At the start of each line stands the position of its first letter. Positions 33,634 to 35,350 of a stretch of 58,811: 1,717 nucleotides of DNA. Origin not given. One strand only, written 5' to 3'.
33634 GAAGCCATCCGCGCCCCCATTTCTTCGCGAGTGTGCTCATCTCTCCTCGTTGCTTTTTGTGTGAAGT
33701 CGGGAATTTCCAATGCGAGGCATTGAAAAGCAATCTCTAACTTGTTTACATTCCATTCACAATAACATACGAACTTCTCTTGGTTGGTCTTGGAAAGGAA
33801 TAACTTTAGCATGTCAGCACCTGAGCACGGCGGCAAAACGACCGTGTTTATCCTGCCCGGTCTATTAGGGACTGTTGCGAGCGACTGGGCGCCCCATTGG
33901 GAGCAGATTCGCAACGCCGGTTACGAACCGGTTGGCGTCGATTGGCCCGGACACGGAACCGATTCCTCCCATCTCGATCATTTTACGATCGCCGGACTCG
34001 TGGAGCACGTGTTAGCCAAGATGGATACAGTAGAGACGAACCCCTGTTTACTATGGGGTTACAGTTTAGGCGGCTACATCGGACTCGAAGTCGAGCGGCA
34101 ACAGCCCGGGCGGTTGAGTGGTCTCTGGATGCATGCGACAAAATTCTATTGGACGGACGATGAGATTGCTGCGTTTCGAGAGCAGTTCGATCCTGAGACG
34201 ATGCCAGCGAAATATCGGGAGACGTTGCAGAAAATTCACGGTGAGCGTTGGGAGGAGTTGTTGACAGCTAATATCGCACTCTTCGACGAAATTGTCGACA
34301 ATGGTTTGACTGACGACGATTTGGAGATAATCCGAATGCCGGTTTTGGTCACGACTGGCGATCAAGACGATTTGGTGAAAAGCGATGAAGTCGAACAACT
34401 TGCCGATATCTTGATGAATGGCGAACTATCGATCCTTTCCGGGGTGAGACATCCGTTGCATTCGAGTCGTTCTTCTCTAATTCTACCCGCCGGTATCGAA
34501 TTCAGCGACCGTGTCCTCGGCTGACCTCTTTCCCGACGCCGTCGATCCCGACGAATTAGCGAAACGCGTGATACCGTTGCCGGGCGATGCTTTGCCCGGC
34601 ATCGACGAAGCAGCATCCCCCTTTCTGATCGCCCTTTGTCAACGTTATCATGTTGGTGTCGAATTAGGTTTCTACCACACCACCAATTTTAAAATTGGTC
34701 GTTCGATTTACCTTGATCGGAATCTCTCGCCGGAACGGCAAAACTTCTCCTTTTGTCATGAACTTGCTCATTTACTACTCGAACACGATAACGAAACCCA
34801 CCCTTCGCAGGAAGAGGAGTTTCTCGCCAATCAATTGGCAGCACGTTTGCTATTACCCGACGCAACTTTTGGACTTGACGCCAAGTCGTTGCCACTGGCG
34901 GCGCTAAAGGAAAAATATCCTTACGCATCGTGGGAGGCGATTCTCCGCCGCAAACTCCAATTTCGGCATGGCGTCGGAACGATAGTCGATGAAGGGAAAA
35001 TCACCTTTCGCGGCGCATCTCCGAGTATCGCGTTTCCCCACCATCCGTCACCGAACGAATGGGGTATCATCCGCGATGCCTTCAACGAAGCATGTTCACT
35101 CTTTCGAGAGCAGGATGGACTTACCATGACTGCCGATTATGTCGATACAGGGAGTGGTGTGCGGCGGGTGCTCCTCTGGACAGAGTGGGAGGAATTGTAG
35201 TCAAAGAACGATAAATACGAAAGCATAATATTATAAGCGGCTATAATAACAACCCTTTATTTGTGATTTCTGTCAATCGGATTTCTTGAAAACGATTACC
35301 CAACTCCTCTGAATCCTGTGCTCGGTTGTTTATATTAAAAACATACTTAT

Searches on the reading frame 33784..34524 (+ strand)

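Call 64: search_protein_families(library=pfam, proteins=[window:33784-34524:+], max_evalue=0.01)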
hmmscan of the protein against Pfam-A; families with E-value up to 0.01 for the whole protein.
window:33784-34524:+ (246 aa): 8 families
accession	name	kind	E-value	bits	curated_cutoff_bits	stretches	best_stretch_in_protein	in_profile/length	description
PF12697.13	Abhydrolase_6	-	2.7e-13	51.6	26.3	1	22-227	2-208/217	Alpha/beta hydrolase family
PF00561.26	Abhydrolase_1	-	1.4e-12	48.3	25.8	1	20-123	2-109/245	alpha/beta hydrolase fold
PF12146.15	Hydrolase_4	-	1.3e-10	41.4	27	1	20-126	6-116/239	Serine aminopeptidase, S33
PF00326.27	Peptidase_S9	-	0.00068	19.6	22.6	1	77-211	55-171/213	Prolyl oligopeptidase family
PF20408.4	Abhydrolase_11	-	0.0014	18.8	27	0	178-231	121-173/193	Alpha/beta hydrolase domain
PF00975.26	Thioesterase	-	0.0015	19.2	26.4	1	47-106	28-86/226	Thioesterase domain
PF03583.20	LIP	-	0.0072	16.1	23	0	151-210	185-241/286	Secretory lipase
PF00756.26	Esterase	-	0.0084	16.3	22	0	57-124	87-159/251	Putative esterase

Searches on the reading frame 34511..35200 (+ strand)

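Call 64: search_protein_families(library=pfam, proteins=[window:34511-35200:+], max_evalue=0.01)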
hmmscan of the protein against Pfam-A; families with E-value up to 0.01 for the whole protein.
window:34511-35200:+ (229 aa): 1 family
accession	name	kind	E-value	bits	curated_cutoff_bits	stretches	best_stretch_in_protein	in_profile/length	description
PF06114.19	Peptidase_M78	-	2.2e-14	53.7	22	1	60-121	25-93/123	IrrE N-terminal-like domain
